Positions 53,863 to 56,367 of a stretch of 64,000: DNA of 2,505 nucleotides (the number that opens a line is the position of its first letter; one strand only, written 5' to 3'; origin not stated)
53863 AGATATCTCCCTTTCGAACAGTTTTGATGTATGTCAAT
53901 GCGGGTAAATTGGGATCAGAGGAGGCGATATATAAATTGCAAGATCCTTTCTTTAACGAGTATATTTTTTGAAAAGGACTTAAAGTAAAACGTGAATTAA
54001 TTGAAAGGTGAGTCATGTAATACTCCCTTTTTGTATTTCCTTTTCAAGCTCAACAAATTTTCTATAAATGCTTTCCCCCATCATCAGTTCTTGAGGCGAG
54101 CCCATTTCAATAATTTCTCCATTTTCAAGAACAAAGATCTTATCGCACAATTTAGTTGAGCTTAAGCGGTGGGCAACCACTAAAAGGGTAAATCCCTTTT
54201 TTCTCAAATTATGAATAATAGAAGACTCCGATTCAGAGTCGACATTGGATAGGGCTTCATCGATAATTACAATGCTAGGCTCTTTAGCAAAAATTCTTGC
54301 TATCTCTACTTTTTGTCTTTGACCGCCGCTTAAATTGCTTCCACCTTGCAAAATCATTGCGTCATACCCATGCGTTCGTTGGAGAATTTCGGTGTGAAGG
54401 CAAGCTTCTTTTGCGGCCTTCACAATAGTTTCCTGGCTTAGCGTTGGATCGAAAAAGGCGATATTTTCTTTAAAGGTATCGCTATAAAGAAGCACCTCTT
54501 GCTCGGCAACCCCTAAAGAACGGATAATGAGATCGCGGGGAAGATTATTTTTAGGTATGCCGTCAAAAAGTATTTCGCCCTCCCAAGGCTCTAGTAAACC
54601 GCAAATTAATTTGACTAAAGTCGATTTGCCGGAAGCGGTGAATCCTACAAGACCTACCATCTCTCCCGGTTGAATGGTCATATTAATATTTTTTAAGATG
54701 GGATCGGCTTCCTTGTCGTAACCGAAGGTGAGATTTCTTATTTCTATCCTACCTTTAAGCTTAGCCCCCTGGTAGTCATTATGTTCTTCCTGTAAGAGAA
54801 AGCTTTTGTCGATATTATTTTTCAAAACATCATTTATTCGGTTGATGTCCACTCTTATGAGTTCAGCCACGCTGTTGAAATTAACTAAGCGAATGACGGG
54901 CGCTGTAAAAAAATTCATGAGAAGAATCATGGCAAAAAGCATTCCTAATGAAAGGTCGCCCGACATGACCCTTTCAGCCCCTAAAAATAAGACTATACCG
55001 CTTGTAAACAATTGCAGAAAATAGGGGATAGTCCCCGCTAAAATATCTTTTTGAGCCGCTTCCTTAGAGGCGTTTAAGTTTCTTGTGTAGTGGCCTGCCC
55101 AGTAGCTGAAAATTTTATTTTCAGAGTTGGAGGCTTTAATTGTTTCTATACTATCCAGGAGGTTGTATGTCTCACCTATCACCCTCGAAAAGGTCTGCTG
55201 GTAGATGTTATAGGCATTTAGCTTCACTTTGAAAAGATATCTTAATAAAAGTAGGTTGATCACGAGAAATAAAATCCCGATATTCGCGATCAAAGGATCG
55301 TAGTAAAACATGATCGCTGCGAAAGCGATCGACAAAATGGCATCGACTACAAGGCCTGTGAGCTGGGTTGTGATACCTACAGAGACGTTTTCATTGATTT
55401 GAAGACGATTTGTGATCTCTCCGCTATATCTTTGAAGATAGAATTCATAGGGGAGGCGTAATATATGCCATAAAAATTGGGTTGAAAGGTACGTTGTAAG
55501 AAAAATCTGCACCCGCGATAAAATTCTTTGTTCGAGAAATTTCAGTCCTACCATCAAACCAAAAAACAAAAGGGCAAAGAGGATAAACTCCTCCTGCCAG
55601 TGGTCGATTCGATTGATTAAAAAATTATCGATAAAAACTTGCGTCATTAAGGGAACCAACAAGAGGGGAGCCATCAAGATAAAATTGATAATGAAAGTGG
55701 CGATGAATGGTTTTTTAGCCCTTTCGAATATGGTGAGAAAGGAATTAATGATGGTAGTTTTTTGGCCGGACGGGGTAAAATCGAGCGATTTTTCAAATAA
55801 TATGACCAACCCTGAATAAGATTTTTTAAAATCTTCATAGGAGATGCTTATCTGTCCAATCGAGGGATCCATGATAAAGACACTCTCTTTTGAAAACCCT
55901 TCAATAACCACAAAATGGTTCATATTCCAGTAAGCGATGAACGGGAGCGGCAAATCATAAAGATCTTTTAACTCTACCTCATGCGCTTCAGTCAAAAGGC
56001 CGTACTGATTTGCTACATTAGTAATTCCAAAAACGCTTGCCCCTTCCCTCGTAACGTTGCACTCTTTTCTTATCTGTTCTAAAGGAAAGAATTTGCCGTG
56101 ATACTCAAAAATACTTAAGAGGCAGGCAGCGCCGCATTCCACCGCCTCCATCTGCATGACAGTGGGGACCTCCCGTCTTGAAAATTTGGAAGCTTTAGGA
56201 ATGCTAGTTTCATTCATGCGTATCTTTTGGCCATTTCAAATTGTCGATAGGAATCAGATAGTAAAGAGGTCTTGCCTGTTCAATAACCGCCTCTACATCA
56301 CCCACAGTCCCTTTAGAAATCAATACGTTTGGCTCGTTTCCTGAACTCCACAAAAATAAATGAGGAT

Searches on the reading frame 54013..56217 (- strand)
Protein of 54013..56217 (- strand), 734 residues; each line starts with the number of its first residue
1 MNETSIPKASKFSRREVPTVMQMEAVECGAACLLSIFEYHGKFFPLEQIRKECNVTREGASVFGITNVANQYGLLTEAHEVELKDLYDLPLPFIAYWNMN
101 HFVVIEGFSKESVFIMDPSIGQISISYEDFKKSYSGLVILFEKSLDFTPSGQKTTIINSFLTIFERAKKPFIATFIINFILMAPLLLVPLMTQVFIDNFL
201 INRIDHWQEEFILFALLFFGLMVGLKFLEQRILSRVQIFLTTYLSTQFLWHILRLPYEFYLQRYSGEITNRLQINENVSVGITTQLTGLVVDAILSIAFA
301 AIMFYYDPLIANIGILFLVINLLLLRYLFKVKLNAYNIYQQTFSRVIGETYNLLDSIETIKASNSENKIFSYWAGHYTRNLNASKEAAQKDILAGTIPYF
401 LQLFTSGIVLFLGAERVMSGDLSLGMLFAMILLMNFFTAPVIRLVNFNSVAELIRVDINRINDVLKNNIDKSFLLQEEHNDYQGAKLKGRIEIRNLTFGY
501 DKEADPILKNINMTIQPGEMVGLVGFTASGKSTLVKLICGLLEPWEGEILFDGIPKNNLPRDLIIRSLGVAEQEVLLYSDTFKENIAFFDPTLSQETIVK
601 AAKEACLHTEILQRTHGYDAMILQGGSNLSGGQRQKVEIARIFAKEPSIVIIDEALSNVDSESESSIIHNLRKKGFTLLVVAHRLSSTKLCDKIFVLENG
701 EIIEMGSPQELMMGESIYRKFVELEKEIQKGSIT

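Call 6: search_protein_families(library=pfam, proteins=[window:54013-56217:-])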
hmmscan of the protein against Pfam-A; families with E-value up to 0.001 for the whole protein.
window:54013-56217:- (734 aa): 3 families
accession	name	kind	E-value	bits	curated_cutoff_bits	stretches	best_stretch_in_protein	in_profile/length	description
PF03412.21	Peptidase_C39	-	1e-38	132.6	22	1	17-144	2-131/133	Peptidase C39 family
PF00005.33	ABC_tran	-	1e-26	94.6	25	1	508-656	1-136/137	ABC transporter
PF00664.28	ABC_membrane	-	1.2e-24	88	28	1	172-441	2-274/274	ABC transporter transmembrane region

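Call 9: search_protein_families(library=ncbifam, proteins=[window:54013-56217:-], max_evalue=0.1)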
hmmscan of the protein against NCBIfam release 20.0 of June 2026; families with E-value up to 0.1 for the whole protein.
window:54013-56217:- (734 aa): 193 families (the best 25 are shown)
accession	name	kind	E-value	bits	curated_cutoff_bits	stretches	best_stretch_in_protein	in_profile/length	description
TIGR03796.1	NHLM_micro_ABC1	equivalog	2.9e-227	756.3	853.3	1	17-722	2-709/710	NHLP family bacteriocin export ABC transporter peptidase/permease/ATPase subunit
TIGR01846.1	type_I_sec_HlyB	subfamily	3.9e-113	379.1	725.55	1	32-722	4-689/694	type I secretion system permease/ATPase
TIGR01193.1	bacteriocin_ABC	subfamily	1.1e-90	305.1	523.85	1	22-722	1-706/708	peptide cleavage/export ABC transporter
TIGR03375.1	type_I_sec_LssB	subfamily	2.6e-90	303.7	693.1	1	31-712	5-689/696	type I secretion system permease/ATPase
TIGR03797.1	NHLM_micro_ABC2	equivalog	5.2e-89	299.5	709.4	1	153-722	120-682/686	NHLP bacteriocin export ABC transporter permease/ATPase subunit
TIGR02203.1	MsbA_lipidA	equivalog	6.3e-75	252.8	602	1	181-723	22-567/572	lipid A export permease/ATP-binding protein MsbA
NF052233.1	CphA_assoc_ABC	equivalog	6.8e-75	252.9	880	1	180-723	200-741/766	cyanophycin metabolism-associated ABC transporter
NF045998.1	cleave_ABC_plasm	equivalog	3.9e-71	240.2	500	1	22-669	2-643/673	Mbov_0121 family peptidase domain-containing ABC transporter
TIGR02204.1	MsbA_rel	hypoth_equivalog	1.3e-70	238.6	780.4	1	162-724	11-574/576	ABC transporter, permease/ATP-binding protein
TIGR00958.1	3a01208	subfamily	1.9e-70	238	874.6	1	152-722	144-711/711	antigen peptide transporter 2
NF045513.1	HepA_fam_ABC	equivalog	8.8e-68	229.2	725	1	194-714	77-598/610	heterocyst formation ABC transporter subunit HepA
TIGR01842.1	type_I_sec_PrtD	subfamily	3.1e-66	224.1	510.15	1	171-711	8-540/544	type I secretion system permease/ATPase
NF008055.0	PRK10789.1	equivalog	3.6e-60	204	845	1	176-721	23-567/590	SmdA family multidrug ABC transporter permease/ATP-binding protein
NF008381.0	PRK11176.1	equivalog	2e-57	194.8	867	1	213-723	66-577/582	lipid A ABC transporter ATP-binding protein/permease MsbA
NF010178.0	PRK13657.1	equivalog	2.8e-55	187.9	733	1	247-722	94-567/588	glucan ABC transporter ATP-binding protein/ permease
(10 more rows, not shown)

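Call 12: find_encoding_contigs(protein=window:54013-56217:-, flank=10000, max_places=6)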
Protein window:54013-56217:- (734 aa): 3 contigs read that carry it; 1 place shown.
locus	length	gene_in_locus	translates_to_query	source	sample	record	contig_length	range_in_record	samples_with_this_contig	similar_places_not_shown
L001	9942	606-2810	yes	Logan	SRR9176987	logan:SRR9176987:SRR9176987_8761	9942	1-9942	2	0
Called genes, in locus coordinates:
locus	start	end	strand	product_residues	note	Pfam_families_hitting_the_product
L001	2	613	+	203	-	?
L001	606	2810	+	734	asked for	PF03412:Peptidase_C39, PF00664:ABC_membrane, PF00005:ABC_tran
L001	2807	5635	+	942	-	PF02463:SMC_N (faint), PF00664:ABC_membrane, PF00005:ABC_tran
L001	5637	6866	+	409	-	PF00364:Biotin_lipoyl (faint), PF25919:BSH_CusB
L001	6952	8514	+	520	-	PF02321:OEP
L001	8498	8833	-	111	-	-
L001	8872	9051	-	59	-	-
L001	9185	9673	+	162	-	-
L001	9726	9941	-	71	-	?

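Call 19: find_related_loci(query=window:54013-56217:-, collection=genome_contigs, flank=10000)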
Query window:54013-56217:- (734 aa) in genome_contigs; peptide patterns used: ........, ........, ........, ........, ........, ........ (x = any residue, [..] = any of these).
49 stretches matched a pattern; 29 encode a relative of the query (tblastn E <= 1e-3); 29 distinct loci.
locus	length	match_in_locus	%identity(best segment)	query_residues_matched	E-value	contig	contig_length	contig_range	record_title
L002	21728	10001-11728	28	163-730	2e-57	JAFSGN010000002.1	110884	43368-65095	MAG: Clostridia bacterium isolate RGIG3122 Goat_Rectum-6__c37080, whole genome shotgun sequence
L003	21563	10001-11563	28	171-697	2e-55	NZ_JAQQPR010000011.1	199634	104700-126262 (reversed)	Duganella sp. S19_KUP01_CR8 28_S19_KUP01_CR8_S98_11, whole genome shotgun sequence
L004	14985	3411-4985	29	200-718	8e-55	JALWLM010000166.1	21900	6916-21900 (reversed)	MAG: Crocinitomicaceae bacterium isolate M17_metabat2_scaf2bin.061 M17_NODE_1774_length_21900_cov_2.055206, whole genome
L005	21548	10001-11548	31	215-725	3e-53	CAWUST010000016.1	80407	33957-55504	MAG: uncultured Flavobacteriales bacterium isolate HER19_SLT_250_bin_61_1 genome assembly, contig: HER19_SLT_250_bin_61-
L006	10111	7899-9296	29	251-718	4e-50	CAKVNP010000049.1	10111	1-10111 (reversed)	MAG: uncultured Clostridium sp. isolate REFINED_METABAT215_TOP10_CONTIGS_1500_ASSEMBLY_K77_MERGED__Hadza_MoBio_hadza-I-L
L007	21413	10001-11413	27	251-723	1e-45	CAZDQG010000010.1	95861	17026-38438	MAG TPA_asm: uncultured Saprospiraceae bacterium isolate SRP173033_co2_119 genome assembly, contig: NODE_75_length_95861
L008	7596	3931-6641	26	179-725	1e-44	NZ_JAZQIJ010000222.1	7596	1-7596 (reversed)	MAG: Methanobrevibacter sp. isolate T1900044625_TS20190091.MAGScoT_cleanbin_000015 SGB_930_k141_361023, whole genome sho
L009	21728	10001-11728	26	152-719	8e-44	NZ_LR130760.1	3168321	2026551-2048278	Acinetobacter ihumii strain Marseille-P8049, whole genome shotgun sequence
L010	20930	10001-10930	33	407-723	4e-43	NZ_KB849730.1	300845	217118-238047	Acinetobacter bouvetii DSM 14964 = CIP 107468 acLrD-supercont1.6, whole genome shotgun sequence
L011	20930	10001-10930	32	407-723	3e-42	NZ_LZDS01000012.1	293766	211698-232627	Acinetobacter gandensis strain ANC 4275 Contig2, whole genome shotgun sequence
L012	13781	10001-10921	32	407-720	4e-41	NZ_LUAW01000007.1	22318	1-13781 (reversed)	Acinetobacter pragensis strain ANC 4149 Contig15, whole genome shotgun sequence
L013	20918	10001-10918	32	419-727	6e-39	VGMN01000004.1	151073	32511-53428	MAG: Bacteroidetes bacterium isolate K_DeepCast_0m_m2_222 K_DeepCast_0m_m2_222_Ga0194124_10000075, whole genome shotgun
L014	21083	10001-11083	29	352-720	2e-38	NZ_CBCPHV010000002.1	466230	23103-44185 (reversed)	Empedobacter brevis strain MIP2405 B isolate MIP2405 B 2, whole genome shotgun sequence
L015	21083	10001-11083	29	352-720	2e-38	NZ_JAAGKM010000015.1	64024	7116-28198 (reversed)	Empedobacter falsenii strain Q1655 NODE_15_length_64024_cov_19.853452, whole genome shotgun sequence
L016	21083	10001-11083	29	352-720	1e-37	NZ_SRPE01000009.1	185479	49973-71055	Empedobacter tilapiae strain MRS2 contig9, whole genome shotgun sequence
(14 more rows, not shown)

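Call 27: find_homologous_proteins(query=window:54013-56217:-, max_evalue=1e-100)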
Query window:54013-56217:- (734 aa): 716 proteins with E <= 1e-100 among 8000 candidates; the best 120 are listed.
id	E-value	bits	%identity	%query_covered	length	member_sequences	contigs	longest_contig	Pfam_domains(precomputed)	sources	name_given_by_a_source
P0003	0.0e+0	1621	100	100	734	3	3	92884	PF00005.34,PF03412.22,PF00664.29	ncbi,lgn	-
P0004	6.8e-243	826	51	99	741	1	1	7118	PF00005.34,PF03412.22,PF02463.26,PF00664.29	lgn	-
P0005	3.1e-241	821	49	99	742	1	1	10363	PF00005.34,PF03412.22,PF02463.26,PF00664.29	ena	-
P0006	2.8e-240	817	51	99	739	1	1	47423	PF00005.34,PF03412.22,PF02463.26,PF00664.29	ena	-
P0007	1.5e-233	795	49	99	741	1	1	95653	PF00005.34,PF13529.14,PF03412.22,PF02463.26,PF00664.29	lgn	-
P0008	3.8e-230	784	48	99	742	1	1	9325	PF00005.34,PF13529.14,PF03412.22,PF02463.26,PF00664.29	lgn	-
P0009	5.6e-218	744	48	99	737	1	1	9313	PF00005.34,PF03412.22,PF00664.29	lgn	-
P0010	2.7e-216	738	46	98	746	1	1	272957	PF00005.34,PF03412.22,PF00664.29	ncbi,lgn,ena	-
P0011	3.1e-211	721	46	96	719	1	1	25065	PF00005.34,PF03412.22,PF00664.29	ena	-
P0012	3.5e-211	721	44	99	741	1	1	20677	PF00005.34,PF13529.14,PF03412.22,PF00664.29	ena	-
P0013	2.2e-207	709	44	98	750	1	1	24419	PF00005.34,PF03412.22,PF00664.29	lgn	-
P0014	6.7e-207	707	45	98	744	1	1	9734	PF00005.34,PF03412.22,PF00664.29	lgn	-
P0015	6.7e-205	700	45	98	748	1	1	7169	PF00005.34,PF03412.22,PF02463.26,PF00664.29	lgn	-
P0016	2.3e-203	695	44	98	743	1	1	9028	PF00005.34,PF03412.22,PF02463.26,PF00664.29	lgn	-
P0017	5.6e-193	661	42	99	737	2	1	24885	PF00005.34,PF03412.22,PF00664.29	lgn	-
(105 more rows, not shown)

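Call 28: list_cluster_members(proteins=[P0003, P0010, P0006, P0007])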
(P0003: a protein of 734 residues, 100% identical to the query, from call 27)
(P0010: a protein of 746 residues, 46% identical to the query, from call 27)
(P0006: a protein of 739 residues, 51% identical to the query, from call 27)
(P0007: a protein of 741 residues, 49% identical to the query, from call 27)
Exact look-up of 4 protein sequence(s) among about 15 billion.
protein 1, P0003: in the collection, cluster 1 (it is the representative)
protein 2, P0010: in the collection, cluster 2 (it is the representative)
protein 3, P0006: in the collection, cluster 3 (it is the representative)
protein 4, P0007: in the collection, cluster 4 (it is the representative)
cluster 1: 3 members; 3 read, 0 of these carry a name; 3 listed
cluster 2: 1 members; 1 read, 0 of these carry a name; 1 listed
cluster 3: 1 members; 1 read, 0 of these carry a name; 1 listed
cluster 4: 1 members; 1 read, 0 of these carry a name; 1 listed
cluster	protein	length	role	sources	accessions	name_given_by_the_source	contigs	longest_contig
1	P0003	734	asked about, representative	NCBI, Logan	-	-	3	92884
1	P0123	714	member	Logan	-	-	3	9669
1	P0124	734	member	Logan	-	-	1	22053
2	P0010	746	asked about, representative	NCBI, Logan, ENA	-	-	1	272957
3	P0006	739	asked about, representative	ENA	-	-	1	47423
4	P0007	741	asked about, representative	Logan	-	-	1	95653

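Call 29: find_encoding_contigs(protein=P0010, flank=10000, max_places=3)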
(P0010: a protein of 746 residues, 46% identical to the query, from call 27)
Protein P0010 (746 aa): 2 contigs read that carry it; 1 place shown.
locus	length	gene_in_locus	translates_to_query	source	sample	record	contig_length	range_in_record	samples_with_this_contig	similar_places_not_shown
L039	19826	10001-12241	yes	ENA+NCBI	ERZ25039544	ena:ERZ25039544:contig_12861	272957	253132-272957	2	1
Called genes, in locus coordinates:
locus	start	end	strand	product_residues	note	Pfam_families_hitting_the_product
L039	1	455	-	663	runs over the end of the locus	PF02012:BNR (faint)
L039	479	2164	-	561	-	-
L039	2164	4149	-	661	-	PF05048:NosD (faint)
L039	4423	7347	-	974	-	PF00512:HisKA, PF02518:HATPase_c, PF00072:Response_reg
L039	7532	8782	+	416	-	PF13458:Peripla_BP_6, PF13433:Peripla_BP_5 (faint)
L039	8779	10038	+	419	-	PF25919:BSH_CusB (faint), PF00364:Biotin_lipoyl (faint), PF25917:BSH_RND (weak), PF25984:BSH_YknX (faint)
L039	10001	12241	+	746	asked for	PF03412:Peptidase_C39, PF00664:ABC_membrane, PF00005:ABC_tran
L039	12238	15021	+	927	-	PF00664:ABC_membrane, PF00005:ABC_tran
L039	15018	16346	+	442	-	PF00364:Biotin_lipoyl (faint), PF25919:BSH_CusB (weak)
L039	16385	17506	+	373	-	PF00027:cNMP_binding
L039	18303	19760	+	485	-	PF00078:RVT_1, PF08388:GIIM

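Call 30: find_encoding_contigs(protein=P0006, flank=10000, max_places=3)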
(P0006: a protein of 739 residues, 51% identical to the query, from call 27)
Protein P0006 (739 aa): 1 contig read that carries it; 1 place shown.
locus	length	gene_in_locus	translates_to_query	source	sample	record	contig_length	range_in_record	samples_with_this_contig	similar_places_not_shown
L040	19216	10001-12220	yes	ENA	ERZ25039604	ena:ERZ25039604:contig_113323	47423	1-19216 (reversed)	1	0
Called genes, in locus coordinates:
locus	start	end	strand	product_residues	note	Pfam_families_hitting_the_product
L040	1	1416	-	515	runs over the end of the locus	PF00515:TPR_1 (faint), PF13176:TPR_7 (faint), PF13424:TPR_12 (faint), PF07719:TPR_2 (faint), PF13174:TPR_6 (faint), PF13181:TPR_8 (faint), PF13414:TPR_11 (faint), PF12895:ANAPC3, +6 more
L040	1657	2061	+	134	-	-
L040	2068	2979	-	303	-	PF24096:DUF7379 (faint), PF06028:DUF915 (faint), PF00561:Abhydrolase_1, PF01674:Lipase_2 (faint), PF02089:Palm_thioest, PF07819:PGAP1 (weak), PF12697:Abhydrolase_6, PF02450:LCAT (weak), +1 more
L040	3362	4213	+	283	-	PF13639:zf-RING_2 (faint), PF14634:zf-RING_5 (faint), PF23555:zf-RING_Vps41 (faint)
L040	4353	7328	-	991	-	PF00675:Peptidase_M16 (weak), PF05193:Peptidase_M16_C, PF08367:M16C_assoc, PF05193:Peptidase_M16_C, PF22516:PreP_C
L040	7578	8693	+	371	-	PF00027:cNMP_binding, PF02517:Rce1-like (weak)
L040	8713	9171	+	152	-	-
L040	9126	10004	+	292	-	PF26002:Beta-barrel_AprE (weak)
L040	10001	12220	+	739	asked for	PF03412:Peptidase_C39, PF00664:ABC_membrane, PF00005:ABC_tran, PF02463:SMC_N (faint)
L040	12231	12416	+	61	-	-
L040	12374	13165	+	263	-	-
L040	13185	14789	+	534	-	PF00664:ABC_membrane, PF00005:ABC_tran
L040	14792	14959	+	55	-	-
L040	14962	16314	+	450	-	PF25919:BSH_CusB (faint), PF00364:Biotin_lipoyl (faint), PF25984:BSH_YknX (weak)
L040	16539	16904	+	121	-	-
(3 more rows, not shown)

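Call 31: find_encoding_contigs(protein=P0007, flank=10000, max_places=3)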
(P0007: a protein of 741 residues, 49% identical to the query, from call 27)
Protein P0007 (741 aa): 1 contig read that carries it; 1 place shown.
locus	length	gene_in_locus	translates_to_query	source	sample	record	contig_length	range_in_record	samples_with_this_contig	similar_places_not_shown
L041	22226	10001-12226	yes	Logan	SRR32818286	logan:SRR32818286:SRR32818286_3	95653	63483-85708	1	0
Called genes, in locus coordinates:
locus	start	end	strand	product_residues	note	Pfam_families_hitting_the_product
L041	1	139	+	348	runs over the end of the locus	PF01171:ATP_bind_3 (faint), PF02540:NAD_synthase (weak), PF02568:ThiI (weak), PF03054:tRNA_Me_trans, PF20259:tRNA_Me_trans_M, PF20258:tRNA_Me_trans_C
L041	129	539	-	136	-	-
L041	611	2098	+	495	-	PF02321:OEP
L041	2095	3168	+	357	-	PF25917:BSH_RND, PF25876:HH_MFP_RND, PF25944:Beta-barrel_RND, PF25967:RND-MFP_C, PF25975:CzcB_C (weak), PF25989:YknX_C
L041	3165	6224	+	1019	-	PF00873:ACR_tran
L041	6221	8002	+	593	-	PF08439:Peptidase_M3_N, PF01432:Peptidase_M3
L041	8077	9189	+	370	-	PF00027:cNMP_binding, PF02517:Rce1-like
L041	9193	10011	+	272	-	PF00364:Biotin_lipoyl (weak), PF25919:BSH_CusB (weak), PF25984:BSH_YknX (weak)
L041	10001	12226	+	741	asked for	PF03412:Peptidase_C39, PF13529:Peptidase_C39_2 (weak), PF00664:ABC_membrane, PF02463:SMC_N (faint), PF00005:ABC_tran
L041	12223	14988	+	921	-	PF00664:ABC_membrane, PF00005:ABC_tran, PF02463:SMC_N (faint)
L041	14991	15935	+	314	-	PF00364:Biotin_lipoyl (weak), PF26002:Beta-barrel_AprE (weak)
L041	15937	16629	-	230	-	PF00106:adh_short, PF13561:adh_short_C2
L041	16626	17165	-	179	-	PF01227:GTP_cyclohydroI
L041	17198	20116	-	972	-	PF00675:Peptidase_M16 (weak), PF05193:Peptidase_M16_C, PF08367:M16C_assoc, PF05193:Peptidase_M16_C, PF22516:PreP_C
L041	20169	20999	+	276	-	PF01066:CDP-OH_P_transf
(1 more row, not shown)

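Call 71: find_encoding_contigs(protein=P0123, flank=10000, max_places=6)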
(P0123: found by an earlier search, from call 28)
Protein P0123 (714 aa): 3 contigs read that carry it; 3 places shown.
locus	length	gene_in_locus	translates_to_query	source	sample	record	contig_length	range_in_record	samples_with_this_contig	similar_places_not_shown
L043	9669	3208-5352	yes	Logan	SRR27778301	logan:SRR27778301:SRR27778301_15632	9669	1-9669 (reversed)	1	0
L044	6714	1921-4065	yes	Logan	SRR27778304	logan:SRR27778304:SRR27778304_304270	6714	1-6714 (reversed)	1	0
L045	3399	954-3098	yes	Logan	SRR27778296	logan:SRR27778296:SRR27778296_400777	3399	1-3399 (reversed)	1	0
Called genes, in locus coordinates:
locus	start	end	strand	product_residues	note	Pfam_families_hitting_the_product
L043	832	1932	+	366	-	PF00027:cNMP_binding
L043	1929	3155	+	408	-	PF00364:Biotin_lipoyl (faint), PF25917:BSH_RND, PF25919:BSH_CusB (faint), PF25973:BSH_CzcB (faint), PF25984:BSH_YknX (weak)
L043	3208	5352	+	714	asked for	PF03412:Peptidase_C39, PF00664:ABC_membrane, PF00005:ABC_tran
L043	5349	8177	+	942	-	PF00664:ABC_membrane, PF00005:ABC_tran, PF02463:SMC_N (faint)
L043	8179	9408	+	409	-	PF25919:BSH_CusB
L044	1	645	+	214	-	?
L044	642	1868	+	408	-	PF00364:Biotin_lipoyl (faint), PF25917:BSH_RND, PF25919:BSH_CusB (faint), PF25973:BSH_CzcB (faint), PF25984:BSH_YknX (weak)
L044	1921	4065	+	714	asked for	PF03412:Peptidase_C39, PF00664:ABC_membrane, PF00005:ABC_tran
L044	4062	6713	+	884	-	?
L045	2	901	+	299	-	?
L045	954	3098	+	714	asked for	PF03412:Peptidase_C39, PF00664:ABC_membrane, PF00005:ABC_tran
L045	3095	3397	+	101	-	?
